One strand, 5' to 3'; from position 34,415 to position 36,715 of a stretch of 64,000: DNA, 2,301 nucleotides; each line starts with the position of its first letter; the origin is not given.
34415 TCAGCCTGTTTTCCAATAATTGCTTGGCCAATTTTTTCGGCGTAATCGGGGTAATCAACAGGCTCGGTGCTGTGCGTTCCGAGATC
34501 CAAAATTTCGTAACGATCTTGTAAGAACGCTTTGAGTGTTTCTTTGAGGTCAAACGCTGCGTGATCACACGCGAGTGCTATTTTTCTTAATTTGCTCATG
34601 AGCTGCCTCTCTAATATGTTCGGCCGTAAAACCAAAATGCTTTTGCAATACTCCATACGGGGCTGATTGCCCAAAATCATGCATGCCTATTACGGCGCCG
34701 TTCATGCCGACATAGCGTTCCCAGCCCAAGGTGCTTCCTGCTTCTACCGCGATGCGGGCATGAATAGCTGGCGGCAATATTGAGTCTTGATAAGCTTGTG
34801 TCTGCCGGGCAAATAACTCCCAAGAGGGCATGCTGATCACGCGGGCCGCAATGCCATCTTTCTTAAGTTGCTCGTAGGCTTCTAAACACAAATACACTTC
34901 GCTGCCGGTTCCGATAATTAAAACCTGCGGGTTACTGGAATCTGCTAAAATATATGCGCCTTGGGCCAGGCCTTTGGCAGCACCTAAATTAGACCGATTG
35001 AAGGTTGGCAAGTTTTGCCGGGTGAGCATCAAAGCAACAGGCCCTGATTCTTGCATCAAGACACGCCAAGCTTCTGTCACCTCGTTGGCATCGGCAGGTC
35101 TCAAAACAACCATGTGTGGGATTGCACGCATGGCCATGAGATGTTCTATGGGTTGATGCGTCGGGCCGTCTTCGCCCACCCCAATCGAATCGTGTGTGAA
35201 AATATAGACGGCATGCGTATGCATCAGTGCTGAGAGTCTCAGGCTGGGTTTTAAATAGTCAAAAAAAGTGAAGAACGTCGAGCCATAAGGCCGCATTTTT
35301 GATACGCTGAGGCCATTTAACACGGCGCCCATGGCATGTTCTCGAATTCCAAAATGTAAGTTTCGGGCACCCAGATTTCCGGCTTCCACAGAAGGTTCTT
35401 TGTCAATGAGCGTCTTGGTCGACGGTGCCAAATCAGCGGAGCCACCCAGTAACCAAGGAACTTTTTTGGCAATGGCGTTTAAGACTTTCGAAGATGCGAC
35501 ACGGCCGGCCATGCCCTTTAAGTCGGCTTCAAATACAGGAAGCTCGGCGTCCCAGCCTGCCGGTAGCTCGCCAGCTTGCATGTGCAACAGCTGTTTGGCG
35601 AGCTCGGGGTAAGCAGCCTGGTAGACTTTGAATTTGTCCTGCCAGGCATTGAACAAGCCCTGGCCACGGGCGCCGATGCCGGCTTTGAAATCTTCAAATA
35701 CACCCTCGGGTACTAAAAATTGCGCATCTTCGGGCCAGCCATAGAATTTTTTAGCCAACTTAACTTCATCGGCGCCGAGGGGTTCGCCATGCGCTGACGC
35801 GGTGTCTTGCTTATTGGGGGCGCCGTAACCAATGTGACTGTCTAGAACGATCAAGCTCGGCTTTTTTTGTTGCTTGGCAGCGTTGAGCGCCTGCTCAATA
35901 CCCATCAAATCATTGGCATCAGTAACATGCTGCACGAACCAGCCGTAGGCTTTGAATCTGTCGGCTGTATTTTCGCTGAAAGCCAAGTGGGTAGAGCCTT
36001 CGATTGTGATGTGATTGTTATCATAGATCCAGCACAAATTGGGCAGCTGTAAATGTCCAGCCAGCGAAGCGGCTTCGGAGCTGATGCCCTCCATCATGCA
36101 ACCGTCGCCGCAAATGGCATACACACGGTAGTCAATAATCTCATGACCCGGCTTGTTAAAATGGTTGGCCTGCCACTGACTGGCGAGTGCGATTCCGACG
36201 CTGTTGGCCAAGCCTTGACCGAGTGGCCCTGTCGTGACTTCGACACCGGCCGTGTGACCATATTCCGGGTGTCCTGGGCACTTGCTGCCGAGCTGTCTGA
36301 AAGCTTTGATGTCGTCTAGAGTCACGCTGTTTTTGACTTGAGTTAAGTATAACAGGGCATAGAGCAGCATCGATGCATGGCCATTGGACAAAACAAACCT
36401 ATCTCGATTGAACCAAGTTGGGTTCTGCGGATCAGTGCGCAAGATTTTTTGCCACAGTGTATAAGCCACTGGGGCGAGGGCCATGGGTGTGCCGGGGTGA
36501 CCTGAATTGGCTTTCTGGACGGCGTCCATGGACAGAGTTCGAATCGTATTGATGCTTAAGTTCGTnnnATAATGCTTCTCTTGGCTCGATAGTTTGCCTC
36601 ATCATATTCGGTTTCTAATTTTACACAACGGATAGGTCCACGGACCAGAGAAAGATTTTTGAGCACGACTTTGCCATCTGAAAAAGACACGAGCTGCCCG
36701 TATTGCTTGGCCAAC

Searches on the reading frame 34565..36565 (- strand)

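Call 19: search_protein_families(library=pfam, proteins=[window:34565-36565:-], max_evalue=0.00001)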
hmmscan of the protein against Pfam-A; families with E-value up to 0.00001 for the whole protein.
window:34565-36565:- (666 aa): 4 families
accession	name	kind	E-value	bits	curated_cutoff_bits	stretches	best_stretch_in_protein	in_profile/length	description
PF00456.26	Transketolase_N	-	9e-137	455.9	22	1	3-335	4-334/334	Transketolase, thiamine diphosphate binding domain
PF02779.29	Transket_pyr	-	1.5e-47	161.9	27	1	352-520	3-173/174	Transketolase, pyrimidine binding domain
PF22613.1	Transketolase_C_1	-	1.6e-42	144.7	27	1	536-647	1-113/113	Transketolase-like TK C-terminal domain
PF02780.25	Transketolase_C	-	4.6e-15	56.1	25.9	1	540-651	4-124/124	Transketolase, C-terminal domain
